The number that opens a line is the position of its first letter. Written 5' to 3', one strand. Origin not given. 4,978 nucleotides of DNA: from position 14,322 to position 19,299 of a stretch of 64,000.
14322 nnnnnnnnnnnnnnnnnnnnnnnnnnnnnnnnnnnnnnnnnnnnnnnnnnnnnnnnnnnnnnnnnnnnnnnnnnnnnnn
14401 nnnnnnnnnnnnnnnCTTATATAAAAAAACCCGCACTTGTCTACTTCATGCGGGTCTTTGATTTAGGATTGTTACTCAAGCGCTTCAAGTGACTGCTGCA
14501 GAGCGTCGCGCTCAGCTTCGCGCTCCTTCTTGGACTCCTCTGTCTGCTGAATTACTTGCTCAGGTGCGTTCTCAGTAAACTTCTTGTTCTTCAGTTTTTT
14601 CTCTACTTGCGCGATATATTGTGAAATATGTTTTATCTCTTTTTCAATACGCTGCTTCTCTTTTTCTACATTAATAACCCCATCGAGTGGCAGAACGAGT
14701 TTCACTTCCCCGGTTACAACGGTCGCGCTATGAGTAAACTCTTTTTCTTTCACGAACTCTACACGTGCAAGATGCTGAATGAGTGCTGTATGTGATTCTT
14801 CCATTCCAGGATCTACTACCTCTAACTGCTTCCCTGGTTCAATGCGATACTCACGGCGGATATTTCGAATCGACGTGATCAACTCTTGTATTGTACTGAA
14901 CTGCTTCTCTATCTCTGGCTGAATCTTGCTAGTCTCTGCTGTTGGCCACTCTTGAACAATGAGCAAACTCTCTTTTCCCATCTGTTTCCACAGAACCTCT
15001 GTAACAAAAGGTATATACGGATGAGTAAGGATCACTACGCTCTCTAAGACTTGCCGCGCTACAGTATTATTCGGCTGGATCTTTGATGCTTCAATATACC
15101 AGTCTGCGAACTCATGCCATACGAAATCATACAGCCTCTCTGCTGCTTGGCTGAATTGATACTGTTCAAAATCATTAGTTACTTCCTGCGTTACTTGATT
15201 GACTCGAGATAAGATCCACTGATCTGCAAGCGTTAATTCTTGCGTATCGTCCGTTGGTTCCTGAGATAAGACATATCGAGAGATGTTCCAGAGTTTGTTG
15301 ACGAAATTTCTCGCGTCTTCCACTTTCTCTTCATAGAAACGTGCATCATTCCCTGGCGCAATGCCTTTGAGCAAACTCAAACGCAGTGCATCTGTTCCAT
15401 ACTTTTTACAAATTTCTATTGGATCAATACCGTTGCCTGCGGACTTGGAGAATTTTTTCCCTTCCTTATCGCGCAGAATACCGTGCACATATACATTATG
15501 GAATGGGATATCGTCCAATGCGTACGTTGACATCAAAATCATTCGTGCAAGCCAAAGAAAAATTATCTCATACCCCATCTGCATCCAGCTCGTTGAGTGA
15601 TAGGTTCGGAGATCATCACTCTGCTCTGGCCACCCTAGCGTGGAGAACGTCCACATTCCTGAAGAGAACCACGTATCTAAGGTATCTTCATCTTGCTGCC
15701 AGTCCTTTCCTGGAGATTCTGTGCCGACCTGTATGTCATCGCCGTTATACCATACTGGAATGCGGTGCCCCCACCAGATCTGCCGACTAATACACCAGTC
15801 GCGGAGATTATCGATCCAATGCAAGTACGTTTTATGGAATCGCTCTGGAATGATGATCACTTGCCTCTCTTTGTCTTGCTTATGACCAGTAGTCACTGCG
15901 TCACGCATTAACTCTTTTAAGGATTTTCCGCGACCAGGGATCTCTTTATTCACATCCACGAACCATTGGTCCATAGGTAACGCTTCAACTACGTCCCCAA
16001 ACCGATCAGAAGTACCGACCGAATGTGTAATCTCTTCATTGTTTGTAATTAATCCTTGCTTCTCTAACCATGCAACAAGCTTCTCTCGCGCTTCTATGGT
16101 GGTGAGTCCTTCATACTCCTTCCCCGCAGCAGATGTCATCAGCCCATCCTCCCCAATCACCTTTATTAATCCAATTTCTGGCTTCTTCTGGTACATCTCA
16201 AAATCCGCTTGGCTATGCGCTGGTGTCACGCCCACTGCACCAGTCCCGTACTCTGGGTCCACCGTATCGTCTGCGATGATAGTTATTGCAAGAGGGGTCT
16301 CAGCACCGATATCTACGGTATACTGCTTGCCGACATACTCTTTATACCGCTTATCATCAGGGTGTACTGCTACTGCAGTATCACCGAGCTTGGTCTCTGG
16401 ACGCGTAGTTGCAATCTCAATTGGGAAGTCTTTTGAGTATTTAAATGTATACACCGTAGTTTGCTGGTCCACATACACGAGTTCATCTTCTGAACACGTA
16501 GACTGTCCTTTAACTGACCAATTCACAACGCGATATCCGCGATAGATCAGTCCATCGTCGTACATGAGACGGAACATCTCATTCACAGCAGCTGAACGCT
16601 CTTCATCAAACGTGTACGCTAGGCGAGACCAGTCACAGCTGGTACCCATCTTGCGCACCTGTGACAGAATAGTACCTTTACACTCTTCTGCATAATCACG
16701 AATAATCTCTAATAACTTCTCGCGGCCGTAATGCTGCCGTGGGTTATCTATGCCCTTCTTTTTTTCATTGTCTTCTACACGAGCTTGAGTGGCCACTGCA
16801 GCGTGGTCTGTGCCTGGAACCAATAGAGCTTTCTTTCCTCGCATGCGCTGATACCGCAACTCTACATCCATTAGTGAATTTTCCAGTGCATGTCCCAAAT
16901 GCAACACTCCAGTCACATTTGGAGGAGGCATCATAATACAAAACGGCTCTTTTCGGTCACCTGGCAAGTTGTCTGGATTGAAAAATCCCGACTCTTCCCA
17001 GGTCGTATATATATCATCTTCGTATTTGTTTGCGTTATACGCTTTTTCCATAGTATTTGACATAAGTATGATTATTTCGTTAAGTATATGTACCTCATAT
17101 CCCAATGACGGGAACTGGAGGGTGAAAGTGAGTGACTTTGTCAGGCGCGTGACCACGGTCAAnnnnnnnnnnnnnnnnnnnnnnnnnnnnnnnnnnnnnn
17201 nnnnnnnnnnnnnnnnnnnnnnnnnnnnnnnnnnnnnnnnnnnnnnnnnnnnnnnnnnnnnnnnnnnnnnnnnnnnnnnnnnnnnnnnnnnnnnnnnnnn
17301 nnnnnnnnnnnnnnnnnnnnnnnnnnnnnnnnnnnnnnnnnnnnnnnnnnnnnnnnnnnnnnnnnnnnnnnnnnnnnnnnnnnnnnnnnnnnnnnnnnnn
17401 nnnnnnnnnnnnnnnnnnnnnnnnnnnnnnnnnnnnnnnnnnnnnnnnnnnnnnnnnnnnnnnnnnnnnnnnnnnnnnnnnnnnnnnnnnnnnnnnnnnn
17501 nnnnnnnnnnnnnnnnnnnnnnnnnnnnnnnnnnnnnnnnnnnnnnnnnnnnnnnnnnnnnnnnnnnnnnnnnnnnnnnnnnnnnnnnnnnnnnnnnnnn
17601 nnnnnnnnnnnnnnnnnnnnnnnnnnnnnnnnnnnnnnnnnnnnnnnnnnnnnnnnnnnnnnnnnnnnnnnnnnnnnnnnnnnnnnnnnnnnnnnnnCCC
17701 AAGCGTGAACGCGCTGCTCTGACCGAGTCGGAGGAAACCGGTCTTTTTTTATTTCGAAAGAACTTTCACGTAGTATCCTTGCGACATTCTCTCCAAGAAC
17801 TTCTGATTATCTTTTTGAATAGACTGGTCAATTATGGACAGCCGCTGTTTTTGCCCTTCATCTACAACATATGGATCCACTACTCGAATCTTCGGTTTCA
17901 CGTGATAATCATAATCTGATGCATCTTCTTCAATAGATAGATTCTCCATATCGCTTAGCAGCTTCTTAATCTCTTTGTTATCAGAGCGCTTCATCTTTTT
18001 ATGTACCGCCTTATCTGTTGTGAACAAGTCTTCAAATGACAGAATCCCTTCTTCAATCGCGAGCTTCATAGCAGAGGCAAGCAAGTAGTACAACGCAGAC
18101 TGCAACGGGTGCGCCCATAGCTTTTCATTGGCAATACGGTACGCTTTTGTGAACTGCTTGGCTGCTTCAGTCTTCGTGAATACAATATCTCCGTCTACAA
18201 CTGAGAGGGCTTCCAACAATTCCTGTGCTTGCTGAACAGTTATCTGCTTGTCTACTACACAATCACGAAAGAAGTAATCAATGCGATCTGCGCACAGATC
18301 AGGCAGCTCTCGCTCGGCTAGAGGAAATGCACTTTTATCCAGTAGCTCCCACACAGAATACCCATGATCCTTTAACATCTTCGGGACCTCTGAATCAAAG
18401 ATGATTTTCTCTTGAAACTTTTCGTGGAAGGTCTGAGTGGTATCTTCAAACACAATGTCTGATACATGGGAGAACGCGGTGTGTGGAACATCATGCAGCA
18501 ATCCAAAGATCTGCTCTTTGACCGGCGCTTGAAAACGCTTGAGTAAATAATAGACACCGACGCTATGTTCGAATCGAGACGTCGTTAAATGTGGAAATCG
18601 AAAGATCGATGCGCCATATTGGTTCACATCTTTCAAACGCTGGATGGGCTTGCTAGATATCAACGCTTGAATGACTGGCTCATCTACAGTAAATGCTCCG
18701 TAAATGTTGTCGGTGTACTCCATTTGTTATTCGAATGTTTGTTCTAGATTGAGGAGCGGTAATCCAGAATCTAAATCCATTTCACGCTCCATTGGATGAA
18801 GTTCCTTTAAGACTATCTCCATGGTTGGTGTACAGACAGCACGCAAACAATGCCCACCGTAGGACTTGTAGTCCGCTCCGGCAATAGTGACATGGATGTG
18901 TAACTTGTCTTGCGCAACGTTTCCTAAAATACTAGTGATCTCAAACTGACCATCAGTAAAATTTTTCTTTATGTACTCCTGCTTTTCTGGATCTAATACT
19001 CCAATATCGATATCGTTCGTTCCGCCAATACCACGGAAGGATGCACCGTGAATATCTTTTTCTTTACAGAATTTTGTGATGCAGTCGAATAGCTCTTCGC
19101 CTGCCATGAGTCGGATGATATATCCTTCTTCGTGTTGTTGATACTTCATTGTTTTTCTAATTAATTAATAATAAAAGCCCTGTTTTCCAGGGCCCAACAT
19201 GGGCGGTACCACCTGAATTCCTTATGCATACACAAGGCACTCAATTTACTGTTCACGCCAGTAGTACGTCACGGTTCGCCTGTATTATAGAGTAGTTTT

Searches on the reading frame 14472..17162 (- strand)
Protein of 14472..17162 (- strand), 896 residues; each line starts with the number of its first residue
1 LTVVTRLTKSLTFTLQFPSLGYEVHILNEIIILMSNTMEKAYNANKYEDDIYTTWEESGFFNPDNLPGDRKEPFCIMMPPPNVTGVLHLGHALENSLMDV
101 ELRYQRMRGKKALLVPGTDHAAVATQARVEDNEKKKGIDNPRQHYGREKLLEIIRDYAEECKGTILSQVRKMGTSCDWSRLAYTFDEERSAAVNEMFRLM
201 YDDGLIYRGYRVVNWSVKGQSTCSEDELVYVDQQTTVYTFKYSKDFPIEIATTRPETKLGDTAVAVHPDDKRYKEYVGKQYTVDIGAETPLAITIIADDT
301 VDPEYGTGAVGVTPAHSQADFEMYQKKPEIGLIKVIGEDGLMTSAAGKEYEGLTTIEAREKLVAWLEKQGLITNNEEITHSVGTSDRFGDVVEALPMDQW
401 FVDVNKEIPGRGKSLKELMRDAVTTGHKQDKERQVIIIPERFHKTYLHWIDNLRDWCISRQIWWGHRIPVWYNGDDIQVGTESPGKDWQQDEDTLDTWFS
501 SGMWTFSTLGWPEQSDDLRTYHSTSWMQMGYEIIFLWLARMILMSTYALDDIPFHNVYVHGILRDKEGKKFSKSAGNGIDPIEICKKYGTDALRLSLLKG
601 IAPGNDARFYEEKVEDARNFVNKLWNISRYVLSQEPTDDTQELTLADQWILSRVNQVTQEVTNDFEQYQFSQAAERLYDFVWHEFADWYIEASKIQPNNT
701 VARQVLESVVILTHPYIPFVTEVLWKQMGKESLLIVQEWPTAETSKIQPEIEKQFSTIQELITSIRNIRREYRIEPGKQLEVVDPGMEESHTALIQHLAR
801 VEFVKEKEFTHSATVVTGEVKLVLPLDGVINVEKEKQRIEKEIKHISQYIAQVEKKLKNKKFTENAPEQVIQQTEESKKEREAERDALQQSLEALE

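Call 19: search_protein_families(library=pfam, proteins=[window:14472-17162:-], max_evalue=0.01)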
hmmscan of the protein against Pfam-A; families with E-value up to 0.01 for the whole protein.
window:14472-17162:- (896 aa): 6 families
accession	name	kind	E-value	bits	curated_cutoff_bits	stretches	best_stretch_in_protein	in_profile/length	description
PF00133.28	tRNA-synt_1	-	8.1e-115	384.3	22.7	1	51-599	2-404/414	tRNA synthetases class I (I, L, M and V)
PF08264.19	Anticodon_1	-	4.7e-40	137.3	25.1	1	647-783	1-147/148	Anticodon-binding domain of tRNA ligase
PF09334.17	tRNA-synt_1g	-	2.3e-19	69.9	20.1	2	438-624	206-383/391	tRNA synthetases class I (M)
PF10458.14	Val_tRNA-synt_C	-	1.5e-11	44.8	25.9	1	831-895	1-65/66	Valyl tRNA synthetase tRNA binding arm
PF13603.12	tRNA-synt_1_2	-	0.00041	20.3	25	1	294-340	99-144/185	Leucyl-tRNA synthetase, editing domain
PF03161.18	LAGLIDADG_2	-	0.01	16.3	25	0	645-731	9-89/168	LAGLIDADG DNA endonuclease family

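Call 27: find_related_loci(query=window:14472-17162:-, collection=genome_contigs, flank=6000)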
Query window:14472-17162:- (896 aa) in genome_contigs; peptide patterns used: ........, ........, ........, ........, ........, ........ (x = any residue, [..] = any of these).
290 stretches matched a pattern; 264 encode a relative of the query (tblastn E <= 1e-3); the best 80 are kept; 80 distinct loci.
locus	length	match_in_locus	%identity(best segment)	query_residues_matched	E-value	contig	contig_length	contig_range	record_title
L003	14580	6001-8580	69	36-895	0e+0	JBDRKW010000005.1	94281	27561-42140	MAG: Candidatus Kerfeldbacteria bacterium isolate MEGAHIT-group-1.742 k141_1898860, whole genome shotgun sequence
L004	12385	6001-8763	60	10-896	0e+0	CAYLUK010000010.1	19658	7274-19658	MAG TPA_asm: uncultured Gammaproteobacteria bacterium isolate SRP062349_co1_88 genome assembly, contig: NODE_368_length_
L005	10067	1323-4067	59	5-896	0e+0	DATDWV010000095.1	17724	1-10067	MAG TPA_asm: Patescibacteria group bacterium isolate SMAG_U8121 k141_430235, whole genome shotgun sequence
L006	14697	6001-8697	60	24-896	0e+0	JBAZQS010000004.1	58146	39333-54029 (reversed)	MAG: Patescibacteria group bacterium isolate SO_2017_SWC_59 scaffold_523_c1_LP-4_2017, whole genome shotgun sequence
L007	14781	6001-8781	59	2-895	0e+0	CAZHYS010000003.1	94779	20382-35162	MAG TPA_asm: uncultured Gammaproteobacteria bacterium isolate SRP263991_co7_334 genome assembly, contig: NODE_136_length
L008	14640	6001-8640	60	38-895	0e+0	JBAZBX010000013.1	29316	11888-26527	MAG: Patescibacteria group bacterium isolate SO_2017_GW1_122 NODE_6704_length_29316_cov_3.356299_OW334_2017, whole genom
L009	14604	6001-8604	59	34-895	0e+0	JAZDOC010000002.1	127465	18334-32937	MAG: Patescibacteria group bacterium isolate MEGAHIT-group-0.747 k141_7600393, whole genome shotgun sequence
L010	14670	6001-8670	60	28-896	0e+0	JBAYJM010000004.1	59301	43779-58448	MAG: Candidatus Buchananbacteria bacterium isolate SO_2016_GW1_56 scaffold01054_OW334_2016, whole genome shotgun sequenc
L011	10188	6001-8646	59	38-892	0e+0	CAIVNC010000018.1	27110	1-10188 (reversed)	MAG: Candidatus Buchananbacteria bacterium isolate AlinenLipids_bin-4630 genome assembly, contig: bin-4630:18/57, whole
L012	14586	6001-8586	61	38-884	0e+0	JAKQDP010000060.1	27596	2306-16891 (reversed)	MAG: bacterium isolate USDE_maxbin.058 k141_594965, whole genome shotgun sequence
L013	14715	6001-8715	59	30-895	0e+0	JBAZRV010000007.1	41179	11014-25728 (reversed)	MAG: Patescibacteria group bacterium isolate SO_2017_GW1_156 NODE_4481_length_41179_cov_3.219721_OW334_2017, whole genom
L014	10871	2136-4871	57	22-895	0e+0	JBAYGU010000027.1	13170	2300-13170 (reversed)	MAG: Candidatus Buchananbacteria bacterium isolate SO_2016_GW1_132 scaffold08259_OW334_2016, whole genome shotgun sequen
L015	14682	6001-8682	59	30-892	0e+0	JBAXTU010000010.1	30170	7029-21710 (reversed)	MAG: bacterium isolate ELA643 MAG643_10, whole genome shotgun sequence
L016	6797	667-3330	58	31-895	0e+0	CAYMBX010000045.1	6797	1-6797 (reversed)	MAG TPA_asm: uncultured Gammaproteobacteria bacterium isolate SRP093185_co1_85 genome assembly, contig: NODE_8485_length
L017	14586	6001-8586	61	38-876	0e+0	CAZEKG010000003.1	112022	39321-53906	MAG TPA_asm: uncultured Gammaproteobacteria bacterium isolate SRP170004_co1_594 genome assembly, contig: NODE_182_length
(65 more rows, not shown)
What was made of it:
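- ValRS is 69-71% identical to Kerfeldbacteria and other Patescibacteria MAGs (call 27).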

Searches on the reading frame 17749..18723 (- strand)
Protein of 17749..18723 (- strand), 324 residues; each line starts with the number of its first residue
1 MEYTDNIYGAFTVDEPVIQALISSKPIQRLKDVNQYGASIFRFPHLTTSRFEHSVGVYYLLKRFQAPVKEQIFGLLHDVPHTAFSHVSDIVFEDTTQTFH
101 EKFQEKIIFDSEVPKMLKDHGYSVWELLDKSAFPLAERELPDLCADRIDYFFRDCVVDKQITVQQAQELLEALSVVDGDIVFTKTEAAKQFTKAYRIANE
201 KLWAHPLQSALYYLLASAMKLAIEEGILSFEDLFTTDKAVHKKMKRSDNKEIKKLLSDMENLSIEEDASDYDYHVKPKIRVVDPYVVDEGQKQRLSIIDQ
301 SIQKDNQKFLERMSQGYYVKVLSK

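Call 85: search_protein_families(library=pfam, proteins=[window:17749-18723:-], max_evalue=0.001)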
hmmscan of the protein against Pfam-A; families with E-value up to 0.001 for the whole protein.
window:17749-18723:- (324 aa): 1 family
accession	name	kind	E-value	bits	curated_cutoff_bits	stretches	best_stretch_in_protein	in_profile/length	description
PF01966.28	HD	-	9.7e-06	26.3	22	1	50-151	1-113/116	HD domain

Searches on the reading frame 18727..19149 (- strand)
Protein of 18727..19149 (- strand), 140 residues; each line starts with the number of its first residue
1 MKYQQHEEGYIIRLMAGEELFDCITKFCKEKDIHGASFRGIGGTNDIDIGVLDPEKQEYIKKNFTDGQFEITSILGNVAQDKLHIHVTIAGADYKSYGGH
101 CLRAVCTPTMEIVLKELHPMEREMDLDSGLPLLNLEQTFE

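Call 115: search_protein_families(library=pfam, proteins=[window:18727-19149:-], max_evalue=0.001)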
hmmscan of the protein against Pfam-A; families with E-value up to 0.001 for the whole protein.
window:18727-19149:- (140 aa): 1 family
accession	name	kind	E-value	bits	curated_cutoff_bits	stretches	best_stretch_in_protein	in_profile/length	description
PF03479.20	PCC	-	1.7e-27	96.5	25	1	10-117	3-115/117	Plants and Prokaryotes Conserved (PCC) domain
